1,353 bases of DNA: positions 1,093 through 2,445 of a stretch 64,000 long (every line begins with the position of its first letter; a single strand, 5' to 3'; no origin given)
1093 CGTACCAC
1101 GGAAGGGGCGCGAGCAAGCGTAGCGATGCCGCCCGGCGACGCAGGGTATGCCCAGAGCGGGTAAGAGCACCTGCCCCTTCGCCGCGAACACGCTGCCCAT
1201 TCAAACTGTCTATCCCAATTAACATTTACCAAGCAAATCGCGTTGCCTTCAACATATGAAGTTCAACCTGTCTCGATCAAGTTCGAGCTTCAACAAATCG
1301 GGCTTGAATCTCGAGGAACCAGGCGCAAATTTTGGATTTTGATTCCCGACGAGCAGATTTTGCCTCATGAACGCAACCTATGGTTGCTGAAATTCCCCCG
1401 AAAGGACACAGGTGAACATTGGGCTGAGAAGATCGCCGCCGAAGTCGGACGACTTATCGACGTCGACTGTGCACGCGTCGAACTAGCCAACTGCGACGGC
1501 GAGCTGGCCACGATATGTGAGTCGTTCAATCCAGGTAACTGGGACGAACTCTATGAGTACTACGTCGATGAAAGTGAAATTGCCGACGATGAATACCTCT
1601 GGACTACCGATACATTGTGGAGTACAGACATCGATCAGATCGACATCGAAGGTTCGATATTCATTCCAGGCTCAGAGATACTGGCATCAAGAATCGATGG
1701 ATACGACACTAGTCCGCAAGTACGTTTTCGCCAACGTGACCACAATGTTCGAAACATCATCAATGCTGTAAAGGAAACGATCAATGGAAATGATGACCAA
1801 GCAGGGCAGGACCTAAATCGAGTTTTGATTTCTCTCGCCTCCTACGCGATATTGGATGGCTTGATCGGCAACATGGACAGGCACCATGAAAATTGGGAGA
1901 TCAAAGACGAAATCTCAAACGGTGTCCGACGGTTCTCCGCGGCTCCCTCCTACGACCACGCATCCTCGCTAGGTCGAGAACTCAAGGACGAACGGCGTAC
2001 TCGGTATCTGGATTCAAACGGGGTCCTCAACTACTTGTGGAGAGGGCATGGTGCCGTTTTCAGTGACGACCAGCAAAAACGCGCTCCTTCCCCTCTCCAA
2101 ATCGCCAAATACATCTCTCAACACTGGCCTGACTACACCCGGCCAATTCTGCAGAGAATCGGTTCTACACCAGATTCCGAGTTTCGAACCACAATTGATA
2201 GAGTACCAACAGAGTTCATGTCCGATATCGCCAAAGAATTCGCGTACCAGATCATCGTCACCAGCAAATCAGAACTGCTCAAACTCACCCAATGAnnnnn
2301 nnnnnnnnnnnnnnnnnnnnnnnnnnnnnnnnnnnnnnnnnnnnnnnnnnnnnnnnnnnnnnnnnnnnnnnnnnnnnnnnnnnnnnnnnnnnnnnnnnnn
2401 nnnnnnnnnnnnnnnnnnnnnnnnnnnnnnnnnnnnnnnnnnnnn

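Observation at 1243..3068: Split HipA-like kinase coupled to a HipS-like/HIRAN fusion protein, with no HipB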

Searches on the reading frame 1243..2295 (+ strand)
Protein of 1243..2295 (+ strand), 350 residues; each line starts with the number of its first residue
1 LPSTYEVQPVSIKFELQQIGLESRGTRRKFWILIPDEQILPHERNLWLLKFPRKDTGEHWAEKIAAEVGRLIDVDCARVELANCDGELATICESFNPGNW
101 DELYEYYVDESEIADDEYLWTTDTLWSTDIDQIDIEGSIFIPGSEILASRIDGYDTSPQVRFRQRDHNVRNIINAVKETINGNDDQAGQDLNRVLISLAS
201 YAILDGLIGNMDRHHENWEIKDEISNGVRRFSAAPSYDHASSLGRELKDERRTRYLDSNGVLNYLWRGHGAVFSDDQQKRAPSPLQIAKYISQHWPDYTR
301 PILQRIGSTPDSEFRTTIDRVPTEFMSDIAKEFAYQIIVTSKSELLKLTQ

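Call 3: search_protein_families(library=pfam, proteins=[window:1243-2295:+], max_evalue=1)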
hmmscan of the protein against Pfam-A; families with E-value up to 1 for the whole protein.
window:1243-2295:+ (350 aa): 3 families
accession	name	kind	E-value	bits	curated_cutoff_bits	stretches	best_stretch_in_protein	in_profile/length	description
PF07804.18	HipA_C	-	0.0002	21.5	30.5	1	192-242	116-162/213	HipA-like C-terminal domain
PF06702.18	Fam20C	-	0.00056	20.1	26.8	1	191-250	85-138/218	Golgi casein kinase, C-terminal, Fam20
PF00454.33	PI3_PI4_kinase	-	0.0081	16.5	27.1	1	191-221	127-157/241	Phosphatidylinositol 3- and 4-kinase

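Call 4: search_protein_families(library=ncbifam, proteins=[window:1243-2295:+], max_evalue=1)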
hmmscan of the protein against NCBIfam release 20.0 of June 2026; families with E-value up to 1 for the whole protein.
window:1243-2295:+ (350 aa): 1 family
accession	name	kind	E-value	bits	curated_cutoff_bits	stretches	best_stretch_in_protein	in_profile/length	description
NF035935.1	ESAT6_3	subfamily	0.00075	19.6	100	1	159-193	55-89/98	pore-forming ESAT-6 family protein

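Call 5: search_protein_families(library=padloc, proteins=[window:1243-2295:+], max_evalue=1)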
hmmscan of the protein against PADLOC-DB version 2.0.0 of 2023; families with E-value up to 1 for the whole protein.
window:1243-2295:+ (350 aa): 9 families
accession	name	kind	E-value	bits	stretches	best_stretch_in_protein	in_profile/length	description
PDLC04344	PDC-M03A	-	1.8e-59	199.7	2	137-348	89-301/305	-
PDLC04345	PDC-M03A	-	1.9e-58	196.1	2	137-346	93-299/302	-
PDLC04342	PDC-M03A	-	2.1e-47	160.1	2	137-346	94-294/299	-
PDLC04340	PDC-M03A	-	2.9e-45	152.9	2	140-348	90-275/280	-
PDLC04343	PDC-M03A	-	4.6e-40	135.8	2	131-339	154-360/370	-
PDLC04339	PDC-M03A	-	1.9e-23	81.2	2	201-343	140-282/293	-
PDLC04338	PDC-M03A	-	5.4e-23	79.6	2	199-348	260-407/428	-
PDLC04341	PDC-M03A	-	1.2e-19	68.8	2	197-256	148-206/294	-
PDLC04337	PDC-M03A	-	5.4e-16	56.9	1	191-347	83-243/250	-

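Call 8: search_solved_structures(query=window:1243-2295:+, max_evalue=10, show_alignments=2)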
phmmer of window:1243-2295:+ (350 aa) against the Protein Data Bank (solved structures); distinct sequences matched with E-value up to 10: 6.
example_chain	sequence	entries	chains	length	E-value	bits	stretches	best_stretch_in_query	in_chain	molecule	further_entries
3akj_A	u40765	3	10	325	0.00015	24.4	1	203-347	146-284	CtkA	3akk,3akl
6k2f_A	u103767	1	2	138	0.7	12.3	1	217-276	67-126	Actin binding protein family protein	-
4kqa_A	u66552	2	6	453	0.88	11.9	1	192-224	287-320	Protein H03A11.1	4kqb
5wrr_A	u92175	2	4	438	1.7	11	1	194-217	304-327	Pseudokinase FAM20A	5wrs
5yh2_A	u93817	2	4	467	1.8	10.9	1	194-217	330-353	Pseudokinase FAM20A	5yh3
9y6s_3U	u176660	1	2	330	2.1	10.7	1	236-308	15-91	DMIP25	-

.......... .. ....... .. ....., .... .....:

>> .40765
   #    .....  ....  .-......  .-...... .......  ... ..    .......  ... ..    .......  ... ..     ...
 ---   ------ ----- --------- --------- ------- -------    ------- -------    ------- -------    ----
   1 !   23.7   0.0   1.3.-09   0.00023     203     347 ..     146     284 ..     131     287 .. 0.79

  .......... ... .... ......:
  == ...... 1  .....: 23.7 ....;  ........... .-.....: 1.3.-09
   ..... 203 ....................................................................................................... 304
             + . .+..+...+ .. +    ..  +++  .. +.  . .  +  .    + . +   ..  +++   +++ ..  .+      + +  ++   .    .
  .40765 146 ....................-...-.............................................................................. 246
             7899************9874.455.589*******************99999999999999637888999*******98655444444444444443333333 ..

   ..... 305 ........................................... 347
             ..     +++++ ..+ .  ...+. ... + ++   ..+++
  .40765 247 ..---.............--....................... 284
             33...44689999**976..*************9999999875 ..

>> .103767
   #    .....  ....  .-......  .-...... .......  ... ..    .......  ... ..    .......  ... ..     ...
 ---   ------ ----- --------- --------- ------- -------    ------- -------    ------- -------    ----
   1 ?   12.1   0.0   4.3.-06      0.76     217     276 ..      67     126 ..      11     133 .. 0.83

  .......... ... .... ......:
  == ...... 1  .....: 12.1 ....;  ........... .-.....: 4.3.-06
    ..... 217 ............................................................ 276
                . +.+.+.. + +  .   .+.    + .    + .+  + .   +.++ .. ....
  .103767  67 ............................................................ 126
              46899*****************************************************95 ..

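Call 21: find_homologous_proteins(query=window:1243-2295:+, max_evalue=0.001)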
Query window:1243-2295:+ (350 aa): 1152 proteins with E <= 0.001 among 2564 candidates; the best 120 are listed.
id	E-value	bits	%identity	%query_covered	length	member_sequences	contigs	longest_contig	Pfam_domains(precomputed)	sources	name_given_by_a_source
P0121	2.0e-237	805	100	100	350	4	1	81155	-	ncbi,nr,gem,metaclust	ncbi:MAG: hypothetical protein OXC83_11635 [Chloroflexi bacterium]|nr:hypothetical protein [Chlorofl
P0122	2.8e-190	650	82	100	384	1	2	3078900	PF07804.19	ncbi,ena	-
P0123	2.3e-189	647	80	99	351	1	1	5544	PF07804.19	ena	-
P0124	8.4e-180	616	78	100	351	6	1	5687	PF07804.19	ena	-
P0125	6.5e-179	613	77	100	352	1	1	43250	PF07804.19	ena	-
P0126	2.1e-178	611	78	99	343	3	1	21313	PF07804.19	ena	-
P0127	1.3e-170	585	77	95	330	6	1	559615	PF07804.19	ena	-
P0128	1.2e-161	556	70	99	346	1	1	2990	PF07804.19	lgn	-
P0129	2.7e-126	440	62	100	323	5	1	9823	PF07804.19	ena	-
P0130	9.9e-126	438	60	100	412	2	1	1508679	PF07804.19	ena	-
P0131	7.5e-122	425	60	100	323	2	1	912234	PF07804.19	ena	-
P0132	5.8e-119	416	60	100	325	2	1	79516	PF07804.19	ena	-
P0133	6.9e-118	412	60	100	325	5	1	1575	PF07804.19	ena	-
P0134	4.2e-116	406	60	100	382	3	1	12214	PF07804.19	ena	-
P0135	3.4e-114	400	78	65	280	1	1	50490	-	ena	-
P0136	1.4e-110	388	54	98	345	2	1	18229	PF07804.19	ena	-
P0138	1.2e-106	375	57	93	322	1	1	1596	PF07804.19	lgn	-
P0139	7.9e-106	372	50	99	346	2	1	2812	PF07804.19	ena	-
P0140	2.1e-105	371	51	99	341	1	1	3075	PF07804.19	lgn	-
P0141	1.2e-104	368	51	98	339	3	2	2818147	PF07804.19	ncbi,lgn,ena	-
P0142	1.8e-104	368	52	99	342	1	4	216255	PF07804.19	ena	-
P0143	1.1e-103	365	49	99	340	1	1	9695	PF07804.19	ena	-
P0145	2.4e-103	364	53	99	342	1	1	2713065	PF07804.19,PF00454.34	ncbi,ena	-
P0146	4.5e-103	363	53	99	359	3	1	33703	PF07804.19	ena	-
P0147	2.3e-102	361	50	98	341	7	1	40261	PF07804.19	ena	-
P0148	1.2e-101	359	49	99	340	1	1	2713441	PF07804.19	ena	-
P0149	3.4e-101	357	51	99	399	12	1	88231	PF07804.19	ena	-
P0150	5.6e-100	353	52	98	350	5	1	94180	PF07804.19,PF00454.34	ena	-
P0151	5.9e-100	353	48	98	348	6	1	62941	PF07804.19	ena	-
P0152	9.2e-99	349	50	99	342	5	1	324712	PF07804.19,PF00454.34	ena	-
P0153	5.1e-98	347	50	99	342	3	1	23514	PF07804.19,PF00454.34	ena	-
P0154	2.9e-97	344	48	99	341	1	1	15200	PF07804.19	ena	-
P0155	1.9e-96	341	51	99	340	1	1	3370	PF07804.19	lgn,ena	-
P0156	9.0e-96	339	48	98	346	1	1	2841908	PF07804.19,PF00454.34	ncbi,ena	-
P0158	7.2e-93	330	48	99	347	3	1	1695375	PF07804.19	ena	-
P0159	4.3e-92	327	50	98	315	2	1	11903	PF07804.19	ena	-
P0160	2.4e-90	321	49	99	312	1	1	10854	PF07804.19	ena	-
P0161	8.8e-88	313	46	99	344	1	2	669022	PF07804.19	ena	-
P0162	1.8e-86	309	49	100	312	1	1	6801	PF07804.19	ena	-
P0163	1.8e-85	305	47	94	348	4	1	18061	PF07804.19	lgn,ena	-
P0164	6.5e-84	300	48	98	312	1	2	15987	PF07804.19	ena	-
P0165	2.4e-82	295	48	96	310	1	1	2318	PF07804.19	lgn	-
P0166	2.5e-81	292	48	93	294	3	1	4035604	PF07804.19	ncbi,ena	-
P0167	8.3e-81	290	45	99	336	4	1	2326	PF07804.19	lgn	-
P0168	9.2e-80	287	48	96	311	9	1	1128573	PF07804.19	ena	-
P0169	1.3e-79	286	44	93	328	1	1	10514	PF07804.19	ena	-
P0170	1.4e-79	286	45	99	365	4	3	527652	PF07804.19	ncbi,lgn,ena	-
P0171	6.3e-79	284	46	99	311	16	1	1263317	PF07804.19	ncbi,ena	-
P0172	1.1e-78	283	46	96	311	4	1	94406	PF07804.19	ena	-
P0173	1.7e-78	282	46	93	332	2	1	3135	PF07804.19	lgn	-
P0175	2.2e-78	282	46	96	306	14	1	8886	PF07804.19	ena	-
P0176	3.3e-78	281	43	99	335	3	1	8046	PF07804.19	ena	-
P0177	4.0e-78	281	47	93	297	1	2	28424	PF07804.19,PF00454.34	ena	-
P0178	4.1e-78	281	46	98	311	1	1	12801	PF07804.19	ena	-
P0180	1.4e-77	279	46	99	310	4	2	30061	PF07804.19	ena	-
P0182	2.6e-77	279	46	99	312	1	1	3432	PF07804.19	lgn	-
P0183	4.7e-77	278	43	99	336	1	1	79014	PF07804.19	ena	-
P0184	4.9e-77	278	44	93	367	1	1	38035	PF07804.19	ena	-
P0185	7.3e-77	277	46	98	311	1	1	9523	PF07804.19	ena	-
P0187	1.0e-76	277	46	99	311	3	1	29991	PF07804.19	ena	-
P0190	6.0e-76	274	45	98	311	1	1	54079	PF07804.19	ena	-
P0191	8.2e-76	274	47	93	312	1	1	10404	PF07804.19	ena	-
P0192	8.7e-76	274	39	98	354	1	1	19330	PF07804.19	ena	-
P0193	9.6e-76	273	48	93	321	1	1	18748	PF07804.19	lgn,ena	-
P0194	1.3e-75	273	43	99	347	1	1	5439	PF07804.19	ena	-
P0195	2.4e-75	272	43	98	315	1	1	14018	PF07804.19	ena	-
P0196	3.4e-75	272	44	95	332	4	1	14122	PF07804.19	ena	-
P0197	3.4e-75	272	43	93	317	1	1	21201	PF07804.19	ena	-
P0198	5.0e-75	271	45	93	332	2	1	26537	PF07804.19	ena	-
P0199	5.6e-75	271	45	93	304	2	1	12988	PF07804.19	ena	-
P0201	7.3e-75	270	48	92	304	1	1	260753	PF07804.19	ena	-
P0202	7.7e-75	270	51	75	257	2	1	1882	PF07804.19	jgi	jgi:hypothetical protein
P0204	1.4e-74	270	46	93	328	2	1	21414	PF07804.19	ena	-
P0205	1.6e-74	269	46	96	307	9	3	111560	PF07804.19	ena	-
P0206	2.1e-74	269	44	97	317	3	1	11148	PF07804.19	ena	-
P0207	2.5e-74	269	43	93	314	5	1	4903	PF07804.19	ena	-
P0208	3.2e-74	268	44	93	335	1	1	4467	PF07804.19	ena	-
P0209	5.6e-74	268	45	93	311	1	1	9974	PF07804.19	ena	-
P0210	5.6e-74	268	44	93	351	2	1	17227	PF07804.19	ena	-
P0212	7.4e-74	267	44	95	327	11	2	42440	PF07804.19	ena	-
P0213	7.7e-74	267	45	93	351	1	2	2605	PF07804.19,PF00454.34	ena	-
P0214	7.8e-74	267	43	100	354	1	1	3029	PF07804.19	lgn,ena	-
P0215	8.4e-74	267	45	98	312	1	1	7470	PF07804.19,PF00454.34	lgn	-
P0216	8.7e-74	267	45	93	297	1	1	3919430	PF07804.19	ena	-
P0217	1.2e-73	266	46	98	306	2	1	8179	PF07804.19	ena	-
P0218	1.3e-73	266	42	98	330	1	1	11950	PF07804.19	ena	-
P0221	2.2e-73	266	42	97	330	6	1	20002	PF07804.19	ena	-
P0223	2.9e-73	265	45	98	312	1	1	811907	PF07804.19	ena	-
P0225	4.7e-73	265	44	93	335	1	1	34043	PF07804.19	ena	-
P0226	4.8e-73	264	44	94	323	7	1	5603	PF07804.19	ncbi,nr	ncbi:MAG: HipA domain-containing protein [Candidatus Poribacteria bacterium]|nr:HipA domain-containi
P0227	5.7e-73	264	44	96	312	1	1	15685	PF07804.19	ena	-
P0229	7.5e-73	264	43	98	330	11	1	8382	PF07804.19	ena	-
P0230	8.3e-73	264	44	93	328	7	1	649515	PF07804.19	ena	-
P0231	1.2e-72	263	40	98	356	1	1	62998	PF07804.19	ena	-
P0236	2.2e-72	262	44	93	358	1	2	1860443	PF07804.19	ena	-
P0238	3.9e-72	262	44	98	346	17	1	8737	PF07804.19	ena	-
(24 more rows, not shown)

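Call 26: search_solved_structures(query=A2, max_evalue=1, show_alignments=2)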
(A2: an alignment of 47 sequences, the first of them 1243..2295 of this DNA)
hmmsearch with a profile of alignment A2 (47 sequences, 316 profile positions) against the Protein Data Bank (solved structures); distinct sequences matched with E-value up to 1: 11.
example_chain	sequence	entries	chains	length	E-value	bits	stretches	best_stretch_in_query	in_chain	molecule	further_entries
3akj_A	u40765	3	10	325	3.6e-10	42.4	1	168-312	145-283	CtkA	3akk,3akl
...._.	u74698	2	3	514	0.012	17.7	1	161-197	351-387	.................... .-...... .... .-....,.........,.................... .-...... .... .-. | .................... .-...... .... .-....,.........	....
9hhm_A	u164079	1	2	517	0.012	17.7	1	161-197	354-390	Phosphatidylinositol 4-kinase type 2-beta,Endolysin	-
4kqa_A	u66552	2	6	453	0.015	17.4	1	130-181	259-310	Protein H03A11.1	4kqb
4hnd_A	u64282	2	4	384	0.02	17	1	155-191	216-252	Phosphatidylinositol 4-kinase type 2-alpha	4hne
4pla_A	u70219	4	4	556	0.029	16.5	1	155-191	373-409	Chimera protein of Phosphatidylinositol 4-kinase type 2-alpha and Lysozyme | Phosphatidylinositol 4-kinase type 2-alpha,Lysozyme,Phosphatidylinositol 4-kinase t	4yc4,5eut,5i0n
4b6u_A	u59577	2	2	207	0.041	16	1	7-68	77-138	EUKARYOTIC TRANSLATION INITIATION FACTOR 4E TYPE 3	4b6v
5wrr_A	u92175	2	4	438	0.079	15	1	157-183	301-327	Pseudokinase FAM20A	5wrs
5yh2_A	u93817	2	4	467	0.087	14.9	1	157-183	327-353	Pseudokinase FAM20A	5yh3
5xom_A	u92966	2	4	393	0.4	12.7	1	162-189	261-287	Glycosaminoglycan xylosylkinase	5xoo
3hzr_A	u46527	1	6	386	0.94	11.5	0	99-170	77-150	Tryptophanyl-tRNA synthetase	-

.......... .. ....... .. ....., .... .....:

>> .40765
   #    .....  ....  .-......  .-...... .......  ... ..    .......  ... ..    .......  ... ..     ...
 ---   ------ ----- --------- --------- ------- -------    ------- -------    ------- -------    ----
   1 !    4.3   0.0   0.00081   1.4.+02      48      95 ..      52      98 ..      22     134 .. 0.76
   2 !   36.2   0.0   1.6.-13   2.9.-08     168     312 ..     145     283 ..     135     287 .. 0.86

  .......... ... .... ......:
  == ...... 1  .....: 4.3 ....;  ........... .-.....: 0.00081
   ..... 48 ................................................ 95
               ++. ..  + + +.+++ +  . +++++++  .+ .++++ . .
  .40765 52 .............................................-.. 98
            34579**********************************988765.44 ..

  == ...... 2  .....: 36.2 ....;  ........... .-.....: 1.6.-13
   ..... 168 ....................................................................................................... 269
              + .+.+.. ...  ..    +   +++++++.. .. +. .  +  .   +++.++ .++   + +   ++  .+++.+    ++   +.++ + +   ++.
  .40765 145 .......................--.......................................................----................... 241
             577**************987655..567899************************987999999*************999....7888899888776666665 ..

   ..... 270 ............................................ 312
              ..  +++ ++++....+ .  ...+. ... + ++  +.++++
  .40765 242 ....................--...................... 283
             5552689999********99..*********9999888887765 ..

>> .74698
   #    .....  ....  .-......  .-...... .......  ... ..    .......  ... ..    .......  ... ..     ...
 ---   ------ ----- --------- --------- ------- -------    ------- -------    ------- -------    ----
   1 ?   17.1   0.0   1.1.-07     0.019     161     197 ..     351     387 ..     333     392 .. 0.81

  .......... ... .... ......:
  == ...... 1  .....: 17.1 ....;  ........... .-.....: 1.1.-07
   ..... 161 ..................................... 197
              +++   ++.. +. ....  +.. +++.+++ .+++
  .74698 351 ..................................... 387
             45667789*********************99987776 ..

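Call 75: find_related_loci(query=A2, collection=viral_contigs, flank=4000)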
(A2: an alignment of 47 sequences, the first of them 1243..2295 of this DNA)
Query A2 (350 aa) in viral_contigs; peptide patterns used: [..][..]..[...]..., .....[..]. (x = any residue, [..] = any of these).
169 stretches matched a pattern; 29 encode a relative of the query (tblastn E <= 1e-3); 29 distinct loci.
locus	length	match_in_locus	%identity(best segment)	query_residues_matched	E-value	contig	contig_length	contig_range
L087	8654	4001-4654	26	22-295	1e-18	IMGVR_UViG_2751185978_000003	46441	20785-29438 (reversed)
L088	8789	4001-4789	23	22-350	2e-14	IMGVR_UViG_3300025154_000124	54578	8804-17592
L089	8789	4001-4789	23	22-350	2e-14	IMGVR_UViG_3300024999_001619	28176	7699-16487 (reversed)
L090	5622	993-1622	23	48-306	6e-11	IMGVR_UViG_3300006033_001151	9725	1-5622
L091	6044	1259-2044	20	22-339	1e-10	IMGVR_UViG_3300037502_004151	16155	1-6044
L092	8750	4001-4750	20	22-330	2e-10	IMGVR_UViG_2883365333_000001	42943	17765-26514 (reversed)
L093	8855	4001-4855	23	41-347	4e-10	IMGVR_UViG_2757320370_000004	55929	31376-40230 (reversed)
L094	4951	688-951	38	198-282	2e-9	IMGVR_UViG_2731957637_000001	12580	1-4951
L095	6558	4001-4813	22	22-347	5e-9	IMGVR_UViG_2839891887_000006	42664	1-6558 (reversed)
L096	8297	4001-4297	35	204-303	1e-8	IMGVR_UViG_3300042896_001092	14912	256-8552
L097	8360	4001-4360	28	138-268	5e-8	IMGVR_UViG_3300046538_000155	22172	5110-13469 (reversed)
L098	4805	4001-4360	28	138-268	5e-8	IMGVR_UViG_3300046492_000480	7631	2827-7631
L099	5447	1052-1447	28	139-280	7e-8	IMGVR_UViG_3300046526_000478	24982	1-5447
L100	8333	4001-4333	29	134-247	8e-8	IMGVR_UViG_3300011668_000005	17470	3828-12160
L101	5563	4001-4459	28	140-303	8e-8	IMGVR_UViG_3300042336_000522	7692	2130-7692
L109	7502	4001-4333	30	134-246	3e-6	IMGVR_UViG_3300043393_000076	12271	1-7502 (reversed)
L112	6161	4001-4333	29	134-246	1e-5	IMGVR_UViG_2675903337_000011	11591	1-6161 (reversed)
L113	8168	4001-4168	39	197-246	2e-5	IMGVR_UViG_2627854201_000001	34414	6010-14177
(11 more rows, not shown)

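Call 84: search_protein_families(library=pfam, proteins=[L100:3689-5335:+, L109:3686-5344:+], max_evalue=0.01)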
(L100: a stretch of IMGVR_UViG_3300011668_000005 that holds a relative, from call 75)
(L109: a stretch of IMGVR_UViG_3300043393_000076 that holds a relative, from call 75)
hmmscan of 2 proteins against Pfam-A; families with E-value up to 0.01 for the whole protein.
L100:3689-5335:+ (549 aa): 2 families
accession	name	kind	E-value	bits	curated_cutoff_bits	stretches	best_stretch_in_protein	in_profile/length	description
PF08797.16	HIRAN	-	1e-08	35.3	24.7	1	456-531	2-76/96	HIRAN domain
PF07804.18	HipA_C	-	0.00018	21.7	30.5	1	26-209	5-161/213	HipA-like C-terminal domain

L109:3686-5344:+ (553 aa): 3 families
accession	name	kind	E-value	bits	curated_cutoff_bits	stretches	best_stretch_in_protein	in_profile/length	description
PF08797.16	HIRAN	-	1.3e-10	41.3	24.7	1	463-532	6-74/96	HIRAN domain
PF13657.11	Couple_hipA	-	8.7e-06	26.6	22.5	1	348-443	8-94/99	HipA N-terminal domain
PF07804.18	HipA_C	-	1.9e-05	24.8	30.5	1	27-224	5-176/213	HipA-like C-terminal domain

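Call 85: search_protein_families(library=padloc, proteins=[L100:3689-5335:+], max_evalue=0.001)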
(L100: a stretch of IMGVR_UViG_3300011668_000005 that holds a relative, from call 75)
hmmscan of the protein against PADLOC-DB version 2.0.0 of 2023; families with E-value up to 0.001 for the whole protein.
L100:3689-5335:+ (549 aa): 14 families
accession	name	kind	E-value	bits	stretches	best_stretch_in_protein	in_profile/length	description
PDLC04340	PDC-M03A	-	1.8e-32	111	1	7-318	2-275/280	-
PDLC04352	PDC-M03B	-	4.7e-27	93.1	1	330-525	5-204/250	-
PDLC04349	PDC-M03B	-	1.6e-26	91.3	1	332-531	9-212/232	-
PDLC04347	PDC-M03B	-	4.3e-23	80.2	1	331-537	5-213/245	-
PDLC04348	PDC-M03B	-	1.9e-21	74.9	1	331-545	5-223/248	-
PDLC04342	PDC-M03A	-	1.4e-20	72.1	1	6-241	4-226/299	-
PDLC04345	PDC-M03A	-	2.6e-19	67.6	1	14-316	11-299/302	-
PDLC04344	PDC-M03A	-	3e-19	67.6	1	48-222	36-203/305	-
PDLC04343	PDC-M03A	-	8.3e-15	52.7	1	49-215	108-263/370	-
PDLC04339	PDC-M03A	-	9.6e-15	52.7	1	107-273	87-242/293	-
PDLC04351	PDC-M03B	-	5.2e-10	37.3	1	332-520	7-199/255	-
PDLC04337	PDC-M03A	-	2.3e-08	31.9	1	162-219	90-141/250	-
PDLC04341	PDC-M03A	-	3e-08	31.4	1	161-213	148-195/294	-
PDLC04338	PDC-M03A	-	7e-08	29.8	1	131-213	228-303/428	-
